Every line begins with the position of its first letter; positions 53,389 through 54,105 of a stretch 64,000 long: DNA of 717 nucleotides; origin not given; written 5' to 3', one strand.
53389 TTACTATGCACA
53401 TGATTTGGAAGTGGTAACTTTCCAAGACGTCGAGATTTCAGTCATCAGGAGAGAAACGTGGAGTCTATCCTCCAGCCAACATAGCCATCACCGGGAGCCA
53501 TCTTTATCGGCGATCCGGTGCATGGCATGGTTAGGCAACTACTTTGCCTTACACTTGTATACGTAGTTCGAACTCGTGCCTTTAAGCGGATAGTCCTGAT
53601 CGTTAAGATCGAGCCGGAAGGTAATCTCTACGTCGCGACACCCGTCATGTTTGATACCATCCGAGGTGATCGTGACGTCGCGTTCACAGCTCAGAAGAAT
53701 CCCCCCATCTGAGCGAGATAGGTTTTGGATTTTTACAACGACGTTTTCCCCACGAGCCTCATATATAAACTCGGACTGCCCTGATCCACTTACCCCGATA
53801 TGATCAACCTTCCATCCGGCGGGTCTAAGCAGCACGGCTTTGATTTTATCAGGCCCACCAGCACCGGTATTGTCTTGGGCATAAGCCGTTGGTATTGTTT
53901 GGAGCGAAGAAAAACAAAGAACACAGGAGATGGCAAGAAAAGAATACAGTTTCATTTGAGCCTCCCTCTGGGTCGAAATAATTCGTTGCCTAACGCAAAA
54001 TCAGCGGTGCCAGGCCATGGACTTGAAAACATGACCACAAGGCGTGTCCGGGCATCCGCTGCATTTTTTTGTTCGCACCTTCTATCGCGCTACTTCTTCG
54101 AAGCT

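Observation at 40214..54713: Integron-like cassette array without an integrase (CALIN-like) built from minus-strand accessory genes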

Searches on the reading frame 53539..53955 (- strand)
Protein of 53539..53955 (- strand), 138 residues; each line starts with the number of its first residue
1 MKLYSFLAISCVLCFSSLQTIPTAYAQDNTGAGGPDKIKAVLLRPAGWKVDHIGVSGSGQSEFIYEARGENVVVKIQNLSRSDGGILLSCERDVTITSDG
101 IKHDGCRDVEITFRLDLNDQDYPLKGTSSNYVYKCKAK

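Call 10: search_protein_families(library=pfam, proteins=[window:53539-53955:-], max_evalue=0.01)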
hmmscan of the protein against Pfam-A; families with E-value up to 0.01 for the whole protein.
window:53539-53955:- (138 aa): 0 families

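Call 78: find_homologous_proteins(query=window:53539-53955:-, max_evalue=0.001)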
Query window:53539-53955:- (138 aa): 114 proteins with E <= 0.001 among 121 candidates.
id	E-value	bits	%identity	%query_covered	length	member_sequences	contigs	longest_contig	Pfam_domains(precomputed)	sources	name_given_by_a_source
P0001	6.8e-87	306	99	100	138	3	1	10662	-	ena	-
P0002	2.3e-70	253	86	100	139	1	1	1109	-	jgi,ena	-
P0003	5.5e-70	252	85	100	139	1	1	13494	-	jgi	jgi:hypothetical protein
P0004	1.4e-69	250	83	100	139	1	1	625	-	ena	-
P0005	5.5e-67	242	82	100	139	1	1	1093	-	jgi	jgi:hypothetical protein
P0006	1.1e-66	241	82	100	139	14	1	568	-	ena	-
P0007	1.4e-65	237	81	100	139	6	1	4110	-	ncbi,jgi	jgi:hypothetical protein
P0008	2.7e-64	233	79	100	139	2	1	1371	-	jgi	-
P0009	2.9e-64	233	81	100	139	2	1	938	-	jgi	-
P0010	3.6e-64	233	81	100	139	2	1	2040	-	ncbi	-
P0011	3.9e-64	233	81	100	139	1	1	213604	-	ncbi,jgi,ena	jgi:hypothetical protein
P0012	6.5e-64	232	79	100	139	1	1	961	-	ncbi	-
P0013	7.2e-64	232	78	100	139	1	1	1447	-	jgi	jgi:hypothetical protein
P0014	1.0e-63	231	80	100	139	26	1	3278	-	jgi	jgi:hypothetical protein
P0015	1.9e-63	230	80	100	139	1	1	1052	-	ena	-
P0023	9.9e-60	218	76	100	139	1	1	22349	-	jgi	jgi:hypothetical protein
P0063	2.3e-46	175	74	86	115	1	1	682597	-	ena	-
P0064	1.0e-44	170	62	100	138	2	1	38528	-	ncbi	-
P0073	3.2e-38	149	55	100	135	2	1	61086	-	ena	-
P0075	9.3e-38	147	56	100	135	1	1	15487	-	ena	-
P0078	1.3e-36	143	74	75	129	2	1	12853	-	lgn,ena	-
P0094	5.0e-31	125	50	96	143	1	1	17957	-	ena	-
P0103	3.2e-24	103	53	79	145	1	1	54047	-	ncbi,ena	-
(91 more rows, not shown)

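Call 80: find_encoding_contigs(protein=P0001, flank=10000, max_places=3)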
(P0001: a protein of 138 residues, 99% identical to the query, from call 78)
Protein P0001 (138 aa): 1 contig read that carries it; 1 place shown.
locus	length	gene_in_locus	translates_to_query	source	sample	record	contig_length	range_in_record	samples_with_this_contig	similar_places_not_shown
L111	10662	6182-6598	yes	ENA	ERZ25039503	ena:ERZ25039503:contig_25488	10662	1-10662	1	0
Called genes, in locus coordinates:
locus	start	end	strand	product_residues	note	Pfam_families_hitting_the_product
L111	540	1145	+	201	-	-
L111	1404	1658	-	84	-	PF00724:Oxidored_FMN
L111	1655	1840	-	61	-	-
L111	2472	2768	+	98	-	-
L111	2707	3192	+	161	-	-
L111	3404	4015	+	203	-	-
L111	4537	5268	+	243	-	-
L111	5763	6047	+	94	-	-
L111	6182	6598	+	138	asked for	-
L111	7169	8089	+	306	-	PF12729:4HB_MCP_1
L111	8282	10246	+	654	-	PF02705:K_trans, PF22776:K_trans_C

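Call 81: find_encoding_contigs(protein=P0011, flank=10000, max_places=3)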
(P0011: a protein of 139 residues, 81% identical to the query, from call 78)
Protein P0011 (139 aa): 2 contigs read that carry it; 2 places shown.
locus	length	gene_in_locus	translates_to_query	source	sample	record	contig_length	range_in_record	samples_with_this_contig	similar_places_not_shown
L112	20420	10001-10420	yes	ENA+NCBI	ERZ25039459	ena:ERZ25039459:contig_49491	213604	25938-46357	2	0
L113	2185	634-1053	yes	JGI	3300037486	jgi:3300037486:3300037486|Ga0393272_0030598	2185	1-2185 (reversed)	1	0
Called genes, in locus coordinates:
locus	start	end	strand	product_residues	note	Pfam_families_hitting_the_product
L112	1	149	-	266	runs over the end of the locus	PF13189:Cytidylate_kin2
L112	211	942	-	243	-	PF03741:TerC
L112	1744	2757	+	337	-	PF00561:Abhydrolase_1, PF00975:Thioesterase (weak), PF06028:DUF915 (faint), PF07819:PGAP1 (faint), PF12146:Hydrolase_4, PF12697:Abhydrolase_6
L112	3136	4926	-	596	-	PF00144:Beta-lactamase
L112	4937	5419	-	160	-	-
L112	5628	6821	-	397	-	PF00872:Transposase_mut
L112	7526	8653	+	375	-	-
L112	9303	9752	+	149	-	-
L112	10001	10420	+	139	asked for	-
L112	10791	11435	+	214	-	PF06966:DUF1295 (weak), PF04140:ICMT, PF04191:PEMT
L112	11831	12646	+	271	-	PF00248:Aldo_ket_red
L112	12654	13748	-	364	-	PF03435:Sacchrp_dh_NADP, PF16653:Sacchrp_dh_C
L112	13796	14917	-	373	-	PF00881:Nitroreductase (faint)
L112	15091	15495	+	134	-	PF00795:CN_hydrolase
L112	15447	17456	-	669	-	PF13428:TPR_14 (faint), PF13431:TPR_17 (faint), PF13432:TPR_16 (faint), PF13414:TPR_11 (faint), PF00515:TPR_1 (faint), PF07719:TPR_2 (faint), PF13424:TPR_12 (weak), PF14559:TPR_19, +5 more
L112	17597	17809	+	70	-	-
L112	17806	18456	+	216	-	-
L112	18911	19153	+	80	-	-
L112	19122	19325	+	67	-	-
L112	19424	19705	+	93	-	PF08734:GYD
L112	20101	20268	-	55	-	-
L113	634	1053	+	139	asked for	-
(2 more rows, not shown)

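Call 82: find_encoding_contigs(protein=P0003, flank=10000, max_places=3)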
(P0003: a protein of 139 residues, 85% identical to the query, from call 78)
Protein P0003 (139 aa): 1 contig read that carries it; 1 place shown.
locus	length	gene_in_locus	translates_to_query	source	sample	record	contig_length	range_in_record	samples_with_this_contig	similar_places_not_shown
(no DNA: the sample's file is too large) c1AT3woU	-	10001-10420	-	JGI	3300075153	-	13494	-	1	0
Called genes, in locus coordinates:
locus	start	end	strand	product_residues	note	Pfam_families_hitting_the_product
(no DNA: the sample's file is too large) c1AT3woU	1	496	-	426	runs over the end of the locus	PF06808:DctM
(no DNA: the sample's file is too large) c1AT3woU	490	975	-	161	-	PF04290:DctQ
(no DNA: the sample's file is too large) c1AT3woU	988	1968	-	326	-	PF03480:DctP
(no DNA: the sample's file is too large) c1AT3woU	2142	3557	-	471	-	PF07881:Fucose_iso_N1, PF07882:Fucose_iso_N2, PF02952:Fucose_iso_C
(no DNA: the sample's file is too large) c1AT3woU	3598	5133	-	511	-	PF00370:FGGY_N, PF02782:FGGY_C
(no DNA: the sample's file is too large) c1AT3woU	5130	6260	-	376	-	PF00356:LacI, PF00532:Peripla_BP_1, PF13407:Peripla_BP_4, PF13377:Peripla_BP_3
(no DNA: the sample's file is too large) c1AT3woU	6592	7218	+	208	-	PF01726:LexA_DNA_bind, PF00717:Peptidase_S24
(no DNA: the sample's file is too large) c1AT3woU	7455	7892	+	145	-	PF19502:DUF6036 (weak)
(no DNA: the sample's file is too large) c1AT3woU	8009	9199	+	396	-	PF13495:Phage_int_SAM_4, PF00589:Phage_integrase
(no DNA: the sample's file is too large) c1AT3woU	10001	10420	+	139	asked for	-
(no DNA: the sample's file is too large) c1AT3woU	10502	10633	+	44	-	?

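Call 85: find_encoding_contigs(protein=P0023, flank=10000, max_places=2)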
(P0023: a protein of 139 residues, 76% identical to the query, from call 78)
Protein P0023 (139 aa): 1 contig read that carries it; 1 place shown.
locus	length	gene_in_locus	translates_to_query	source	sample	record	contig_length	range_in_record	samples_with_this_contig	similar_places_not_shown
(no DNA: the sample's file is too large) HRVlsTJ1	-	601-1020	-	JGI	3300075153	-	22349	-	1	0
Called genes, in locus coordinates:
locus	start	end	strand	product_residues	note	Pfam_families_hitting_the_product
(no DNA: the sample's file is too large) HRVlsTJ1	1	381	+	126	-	?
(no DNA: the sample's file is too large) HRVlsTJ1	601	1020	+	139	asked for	-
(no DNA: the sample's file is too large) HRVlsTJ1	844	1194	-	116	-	-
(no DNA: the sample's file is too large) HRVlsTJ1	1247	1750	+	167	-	PF08774:VRR_NUC (weak)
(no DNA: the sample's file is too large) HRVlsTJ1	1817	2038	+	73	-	PF09720:Unstab_antitox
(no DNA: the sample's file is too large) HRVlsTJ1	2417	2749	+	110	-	-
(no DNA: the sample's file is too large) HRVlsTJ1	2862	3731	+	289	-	PF13857:Ank_5 (weak), PF24521:Ank_KRIT1 (weak), PF12796:Ank_2, PF13606:Ank_3 (faint), PF13637:Ank_4, PF13857:Ank_5, PF00023:Ank (weak)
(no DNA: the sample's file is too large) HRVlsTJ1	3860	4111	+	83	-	PF09957:VapB_antitoxin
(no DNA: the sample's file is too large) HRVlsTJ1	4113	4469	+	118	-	PF01850:PIN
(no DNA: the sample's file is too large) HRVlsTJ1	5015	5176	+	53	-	-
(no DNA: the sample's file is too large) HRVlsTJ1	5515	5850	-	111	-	-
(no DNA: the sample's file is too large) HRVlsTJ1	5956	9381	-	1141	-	PF04773:FecR, PF07719:TPR_2 (faint), PF13414:TPR_11 (faint), PF13424:TPR_12 (faint), PF13428:TPR_14 (faint), PF13432:TPR_16 (faint), PF14559:TPR_19 (faint), PF00593:TonB_dep_Rec_b-barrel (weak), +4 more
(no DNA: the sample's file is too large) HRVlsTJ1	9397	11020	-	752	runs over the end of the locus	PF05226:CHASE2, PF00211:Guanylate_cyc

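Call 86: find_encoding_contigs(protein=P0064, flank=10000, max_places=2)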
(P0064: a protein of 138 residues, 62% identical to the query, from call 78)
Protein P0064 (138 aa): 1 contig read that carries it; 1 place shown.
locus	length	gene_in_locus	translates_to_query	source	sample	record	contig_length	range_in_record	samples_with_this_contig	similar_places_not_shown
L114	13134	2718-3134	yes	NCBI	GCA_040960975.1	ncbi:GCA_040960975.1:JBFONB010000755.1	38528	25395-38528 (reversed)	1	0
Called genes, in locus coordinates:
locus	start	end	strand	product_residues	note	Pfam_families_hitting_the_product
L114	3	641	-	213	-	?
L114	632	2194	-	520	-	PF00665:rve, PF22483:Mu-transpos_C_2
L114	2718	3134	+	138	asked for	-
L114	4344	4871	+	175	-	PF14015:DUF4231 (weak)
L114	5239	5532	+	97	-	PF08734:GYD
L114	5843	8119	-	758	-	PF01582:TIR, PF13676:TIR_2, PF08238:Sel1, PF25175:Beta-prop_WDR5, PF25391:WD40_Gbeta, PF25173:Beta-prop_WDR3_1st, PF25174:Beta-prop_THOC3, PF23381:Beta-prop_IFT122_1st, +10 more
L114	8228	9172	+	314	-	PF03372:Exo_endo_phos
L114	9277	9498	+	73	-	-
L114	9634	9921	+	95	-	PF07045:DUF1330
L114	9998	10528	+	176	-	PF07238:PilZ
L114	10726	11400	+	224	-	-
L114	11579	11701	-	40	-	-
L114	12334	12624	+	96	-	-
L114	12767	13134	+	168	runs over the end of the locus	PF12680:SnoaL_2 (weak)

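Call 87: find_encoding_contigs(protein=P0063, flank=10000, max_places=2)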
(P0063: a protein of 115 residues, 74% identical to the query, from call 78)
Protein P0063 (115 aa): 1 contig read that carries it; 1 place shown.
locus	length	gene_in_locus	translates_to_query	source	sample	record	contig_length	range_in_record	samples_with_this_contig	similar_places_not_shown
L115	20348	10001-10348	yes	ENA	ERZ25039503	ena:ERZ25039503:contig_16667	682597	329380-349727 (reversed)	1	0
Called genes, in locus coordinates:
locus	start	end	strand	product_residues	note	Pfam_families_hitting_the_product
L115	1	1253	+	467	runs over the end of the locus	PF13173:AAA_14, PF13635:DUF4143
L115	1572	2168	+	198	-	-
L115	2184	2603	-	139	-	-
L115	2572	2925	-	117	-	-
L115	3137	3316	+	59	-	-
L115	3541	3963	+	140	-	PF26512:SOI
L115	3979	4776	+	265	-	PF00106:adh_short, PF08659:KR, PF13561:adh_short_C2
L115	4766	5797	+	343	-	PF04389:Peptidase_M28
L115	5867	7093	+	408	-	PF07705:CARDB (weak)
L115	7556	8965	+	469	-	PF02310:B12-binding, PF04055:Radical_SAM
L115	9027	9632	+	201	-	PF09335:VTT_dom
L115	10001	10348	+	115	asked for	-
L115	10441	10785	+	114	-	PF07883:Cupin_2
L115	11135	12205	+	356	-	PF01137:RTC, PF05189:RTC_insert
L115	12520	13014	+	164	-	-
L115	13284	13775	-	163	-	-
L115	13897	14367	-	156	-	PF01161:PBP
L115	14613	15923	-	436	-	PF07687:M20_dimer (weak)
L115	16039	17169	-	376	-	PF16983:MFS_MOT1, PF00860:Xan_ur_permease (weak), PF00916:Sulfate_transp (weak), PF16983:MFS_MOT1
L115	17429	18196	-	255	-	PF01209:Ubie_methyltran, PF13489:Methyltransf_23, PF13847:Methyltransf_31, PF08241:Methyltransf_11, PF08242:Methyltransf_12, PF13649:Methyltransf_25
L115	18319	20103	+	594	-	PF02730:AFOR_N, PF01314:AFOR_C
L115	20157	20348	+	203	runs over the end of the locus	PF21563:Mcp40H-20_sensor (weak)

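Call 91: find_encoding_contigs(protein=P0073, flank=10000, max_places=2)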
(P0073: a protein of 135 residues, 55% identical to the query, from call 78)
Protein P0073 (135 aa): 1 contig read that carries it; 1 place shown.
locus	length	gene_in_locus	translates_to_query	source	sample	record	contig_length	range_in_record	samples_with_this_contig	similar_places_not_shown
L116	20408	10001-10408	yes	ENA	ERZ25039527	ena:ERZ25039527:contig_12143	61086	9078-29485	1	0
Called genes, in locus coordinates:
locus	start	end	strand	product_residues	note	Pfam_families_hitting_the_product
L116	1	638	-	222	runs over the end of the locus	-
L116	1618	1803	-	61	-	-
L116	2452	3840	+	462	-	PF00078:RVT_1, PF08388:GIIM (faint)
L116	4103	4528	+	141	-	PF12773:DZR, PF13240:Zn_Ribbon_1 (faint), PF13248:Zn_ribbon_3 (weak)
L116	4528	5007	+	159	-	PF00211:Guanylate_cyc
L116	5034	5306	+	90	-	PF13191:AAA_16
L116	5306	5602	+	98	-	PF13191:AAA_16 (weak)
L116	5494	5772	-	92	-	-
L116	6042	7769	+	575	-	-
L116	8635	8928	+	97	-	-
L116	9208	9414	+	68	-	-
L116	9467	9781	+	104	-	PF07110:EthD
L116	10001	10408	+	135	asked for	-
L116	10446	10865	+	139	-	-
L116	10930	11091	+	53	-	-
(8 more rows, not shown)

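Call 92: find_encoding_contigs(protein=P0103, flank=10000, max_places=2)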
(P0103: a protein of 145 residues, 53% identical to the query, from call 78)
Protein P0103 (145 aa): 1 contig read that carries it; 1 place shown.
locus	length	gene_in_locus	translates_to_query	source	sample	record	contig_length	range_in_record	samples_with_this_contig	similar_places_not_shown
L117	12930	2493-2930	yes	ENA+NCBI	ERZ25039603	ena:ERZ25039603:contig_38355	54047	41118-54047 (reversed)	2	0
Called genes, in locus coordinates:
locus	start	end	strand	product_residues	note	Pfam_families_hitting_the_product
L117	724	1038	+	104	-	PF03992:ABM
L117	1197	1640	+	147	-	PF10604:Polyketide_cyc2, PF03364:Polyketide_cyc, PF08327:AHSA1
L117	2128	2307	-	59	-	-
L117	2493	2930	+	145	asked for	-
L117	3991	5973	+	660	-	PF00989:PAS, PF08448:PAS_4, PF08447:PAS_3, PF13426:PAS_9, PF00989:PAS, PF08447:PAS_3, PF08448:PAS_4, PF13426:PAS_9, +7 more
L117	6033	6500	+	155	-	-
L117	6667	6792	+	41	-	-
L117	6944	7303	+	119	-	PF14346:DUF4398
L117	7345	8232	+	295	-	PF14346:DUF4398, PF00691:OmpA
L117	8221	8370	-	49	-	-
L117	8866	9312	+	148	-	PF22381:Staph_reg_Sar_Rot, PF12802:MarR_2, PF01047:MarR, PF13412:HTH_24 (weak)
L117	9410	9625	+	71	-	PF13237:Fer4_10 (faint), PF14697:Fer4_21, PF25160:LdpA_Fe-S-bd (faint), PF00037:Fer4 (weak), PF12838:Fer4_7, PF13187:Fer4_9 (weak), PF13484:Fer4_16 (faint)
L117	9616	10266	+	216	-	PF01794:Ferric_reduct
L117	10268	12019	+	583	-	PF00890:FAD_binding_2, PF01266:DAO (weak), PF03486:HI0933_like (weak), PF07992:Pyr_redox_2 (weak), PF12831:FAD_oxidored, PF02910:Succ_DH_flav_C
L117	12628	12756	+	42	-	-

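Call 100: find_encoding_contigs(protein=P0075, flank=10000, max_places=2)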
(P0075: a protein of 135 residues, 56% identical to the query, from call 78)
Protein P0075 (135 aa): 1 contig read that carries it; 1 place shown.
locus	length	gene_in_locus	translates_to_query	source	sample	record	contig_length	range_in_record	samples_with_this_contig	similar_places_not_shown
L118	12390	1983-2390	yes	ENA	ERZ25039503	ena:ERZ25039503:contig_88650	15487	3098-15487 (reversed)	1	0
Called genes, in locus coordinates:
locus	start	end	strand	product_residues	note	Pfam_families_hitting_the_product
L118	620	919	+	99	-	-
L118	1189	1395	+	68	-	-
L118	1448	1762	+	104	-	PF07110:EthD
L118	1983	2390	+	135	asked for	-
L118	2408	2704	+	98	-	-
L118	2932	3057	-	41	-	-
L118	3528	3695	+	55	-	-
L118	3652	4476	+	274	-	PF00561:Abhydrolase_1, PF12146:Hydrolase_4, PF12697:Abhydrolase_6, PF20408:Abhydrolase_11 (faint), PF08386:Abhydrolase_4 (weak)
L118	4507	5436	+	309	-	PF00211:Guanylate_cyc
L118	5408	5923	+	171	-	PF13191:AAA_16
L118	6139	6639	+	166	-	-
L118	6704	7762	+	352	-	PF12895:ANAPC3 (faint), PF17874:TPR_MalT (faint), PF07719:TPR_2 (faint), PF13424:TPR_12 (faint), PF14559:TPR_19 (faint), PF00515:TPR_1 (faint), PF13174:TPR_6 (faint), PF13181:TPR_8 (faint), +1 more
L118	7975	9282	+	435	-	PF02310:B12-binding (weak), PF04055:Radical_SAM, PF13282:DUF4070 (weak)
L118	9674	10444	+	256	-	-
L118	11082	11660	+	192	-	PF12724:Flavodoxin_5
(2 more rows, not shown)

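Call 101: find_encoding_contigs(protein=P0094, flank=10000, max_places=2)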
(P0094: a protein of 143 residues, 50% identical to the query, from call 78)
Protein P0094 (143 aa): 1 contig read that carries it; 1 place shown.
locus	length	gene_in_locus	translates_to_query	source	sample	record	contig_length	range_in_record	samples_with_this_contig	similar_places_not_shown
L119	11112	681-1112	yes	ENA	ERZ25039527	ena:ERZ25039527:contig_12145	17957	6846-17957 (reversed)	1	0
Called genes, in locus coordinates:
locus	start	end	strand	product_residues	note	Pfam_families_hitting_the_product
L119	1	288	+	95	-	?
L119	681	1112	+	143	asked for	-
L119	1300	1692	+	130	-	PF05154:TM2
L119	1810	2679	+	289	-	PF04909:Amidohydro_2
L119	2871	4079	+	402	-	PF00037:Fer4 (faint), PF12801:Fer4_5 (weak), PF12838:Fer4_7 (faint), PF13187:Fer4_9 (weak), PF13237:Fer4_10 (weak), PF14697:Fer4_21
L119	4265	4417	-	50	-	-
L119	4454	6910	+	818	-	PF00884:Sulfatase, PF16347:SGSH_C (weak)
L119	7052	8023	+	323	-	PF13557:Phenol_MetA_deg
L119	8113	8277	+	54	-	-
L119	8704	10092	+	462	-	PF00078:RVT_1, PF08388:GIIM (faint)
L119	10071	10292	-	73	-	-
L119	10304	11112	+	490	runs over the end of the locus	PF00989:PAS (weak), PF13426:PAS_9, PF00989:PAS, PF13188:PAS_8, PF08447:PAS_3, PF13426:PAS_9, PF00158:Sigma54_activat, PF14532:Sigma54_activ_2, +5 more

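Call 102: find_encoding_contigs(protein=P0078, flank=10000, max_places=2)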
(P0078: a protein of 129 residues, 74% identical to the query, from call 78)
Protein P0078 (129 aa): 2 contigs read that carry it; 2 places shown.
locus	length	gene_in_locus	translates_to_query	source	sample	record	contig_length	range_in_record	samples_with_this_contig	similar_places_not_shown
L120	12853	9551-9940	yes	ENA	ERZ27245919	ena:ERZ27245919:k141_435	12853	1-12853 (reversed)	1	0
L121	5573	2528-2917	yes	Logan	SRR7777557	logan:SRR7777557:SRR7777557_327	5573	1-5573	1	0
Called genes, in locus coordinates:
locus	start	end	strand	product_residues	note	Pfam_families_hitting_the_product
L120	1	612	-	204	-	?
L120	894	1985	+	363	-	PF14690:Zn_ribbon_ISL3 (weak), PF13542:HTH_Tnp_ISL3 (weak), PF01610:DDE_Tnp_ISL3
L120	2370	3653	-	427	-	PF01804:Penicil_amidase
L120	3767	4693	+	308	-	PF01156:IU_nuc_hydro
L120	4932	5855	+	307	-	PF00294:PfkB, PF08543:Phos_pyr_kin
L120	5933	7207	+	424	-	PF09861:Lar_N, PF21113:LarA_C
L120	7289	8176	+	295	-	PF00701:DHDPS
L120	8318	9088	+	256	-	PF03328:HpcH_HpaI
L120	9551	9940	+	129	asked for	-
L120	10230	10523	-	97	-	-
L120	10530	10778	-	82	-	-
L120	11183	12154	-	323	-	PF00389:2-Hacid_dh, PF02826:2-Hacid_dh_C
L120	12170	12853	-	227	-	?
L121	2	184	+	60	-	?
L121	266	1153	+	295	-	PF00701:DHDPS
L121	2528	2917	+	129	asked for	-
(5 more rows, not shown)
